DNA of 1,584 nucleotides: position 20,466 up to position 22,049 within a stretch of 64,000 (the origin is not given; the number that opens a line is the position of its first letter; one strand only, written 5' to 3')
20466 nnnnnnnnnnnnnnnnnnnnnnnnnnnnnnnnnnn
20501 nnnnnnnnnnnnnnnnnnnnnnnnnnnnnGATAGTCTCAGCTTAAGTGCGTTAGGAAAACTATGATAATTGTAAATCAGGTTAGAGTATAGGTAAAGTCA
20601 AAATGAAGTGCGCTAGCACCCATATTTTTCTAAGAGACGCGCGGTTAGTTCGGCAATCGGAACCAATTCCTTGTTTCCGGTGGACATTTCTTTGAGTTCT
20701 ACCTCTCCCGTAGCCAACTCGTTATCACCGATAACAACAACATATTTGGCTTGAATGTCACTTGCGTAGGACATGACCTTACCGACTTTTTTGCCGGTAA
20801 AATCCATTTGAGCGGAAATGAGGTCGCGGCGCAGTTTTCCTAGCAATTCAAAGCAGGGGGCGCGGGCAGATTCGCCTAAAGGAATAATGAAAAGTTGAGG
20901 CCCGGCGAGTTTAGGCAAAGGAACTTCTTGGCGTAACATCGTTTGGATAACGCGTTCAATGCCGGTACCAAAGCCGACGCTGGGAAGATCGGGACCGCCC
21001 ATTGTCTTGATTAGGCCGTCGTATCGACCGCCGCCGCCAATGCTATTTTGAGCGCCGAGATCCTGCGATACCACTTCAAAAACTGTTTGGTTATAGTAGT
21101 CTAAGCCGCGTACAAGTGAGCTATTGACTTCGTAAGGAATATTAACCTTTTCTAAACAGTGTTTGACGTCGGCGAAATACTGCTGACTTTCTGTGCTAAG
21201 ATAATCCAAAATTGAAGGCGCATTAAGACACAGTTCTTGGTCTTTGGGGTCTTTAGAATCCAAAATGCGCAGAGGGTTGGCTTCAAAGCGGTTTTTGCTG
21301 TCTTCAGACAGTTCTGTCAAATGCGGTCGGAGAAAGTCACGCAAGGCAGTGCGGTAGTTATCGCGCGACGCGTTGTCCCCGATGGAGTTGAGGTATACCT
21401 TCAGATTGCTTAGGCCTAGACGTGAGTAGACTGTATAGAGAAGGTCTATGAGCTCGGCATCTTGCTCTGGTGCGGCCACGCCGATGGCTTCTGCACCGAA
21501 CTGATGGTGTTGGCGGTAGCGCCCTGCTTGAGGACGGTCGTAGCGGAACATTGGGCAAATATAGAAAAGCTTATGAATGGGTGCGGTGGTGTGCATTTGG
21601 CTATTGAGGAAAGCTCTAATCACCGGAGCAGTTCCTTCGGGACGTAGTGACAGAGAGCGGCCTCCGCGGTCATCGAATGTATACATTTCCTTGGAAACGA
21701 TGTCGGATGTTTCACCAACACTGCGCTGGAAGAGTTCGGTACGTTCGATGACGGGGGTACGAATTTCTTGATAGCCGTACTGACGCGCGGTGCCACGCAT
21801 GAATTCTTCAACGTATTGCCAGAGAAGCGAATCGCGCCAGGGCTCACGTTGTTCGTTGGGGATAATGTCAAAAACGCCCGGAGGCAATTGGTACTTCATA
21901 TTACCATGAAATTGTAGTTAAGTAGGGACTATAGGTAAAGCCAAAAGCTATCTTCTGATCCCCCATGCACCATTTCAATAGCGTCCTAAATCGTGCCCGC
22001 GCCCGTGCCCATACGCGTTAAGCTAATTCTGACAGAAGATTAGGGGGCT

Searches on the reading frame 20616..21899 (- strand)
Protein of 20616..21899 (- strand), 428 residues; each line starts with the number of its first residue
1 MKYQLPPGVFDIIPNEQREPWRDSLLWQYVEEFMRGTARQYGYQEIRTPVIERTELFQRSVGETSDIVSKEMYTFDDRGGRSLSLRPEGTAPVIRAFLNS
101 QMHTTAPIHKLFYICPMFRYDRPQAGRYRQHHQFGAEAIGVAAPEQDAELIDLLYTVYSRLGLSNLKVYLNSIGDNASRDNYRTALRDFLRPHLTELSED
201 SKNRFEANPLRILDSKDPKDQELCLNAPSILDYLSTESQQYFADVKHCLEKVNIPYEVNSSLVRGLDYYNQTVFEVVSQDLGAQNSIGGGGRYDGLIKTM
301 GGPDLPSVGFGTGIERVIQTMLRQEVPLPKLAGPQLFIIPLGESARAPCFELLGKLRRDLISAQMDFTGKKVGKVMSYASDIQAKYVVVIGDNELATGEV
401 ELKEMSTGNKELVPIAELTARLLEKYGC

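Call 29: search_protein_families(library=pfam, proteins=[window:20616-21899:-], max_evalue=0.00001)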
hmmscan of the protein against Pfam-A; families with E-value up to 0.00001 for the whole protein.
window:20616-21899:- (428 aa): 3 families
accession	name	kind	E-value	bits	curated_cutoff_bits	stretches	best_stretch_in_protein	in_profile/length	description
PF13393.11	tRNA-synt_His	-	2.7e-38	132.4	25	1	30-317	16-308/308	Histidyl-tRNA synthetase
PF00587.30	tRNA-synt_2b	-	5.7e-17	62.8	29.3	1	73-302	1-147/179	tRNA synthetase class II core domain (G, H, P, S and T)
PF03129.25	HGTP_anticodon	-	1.1e-14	54.8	21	1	335-424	1-93/94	Anticodon binding domain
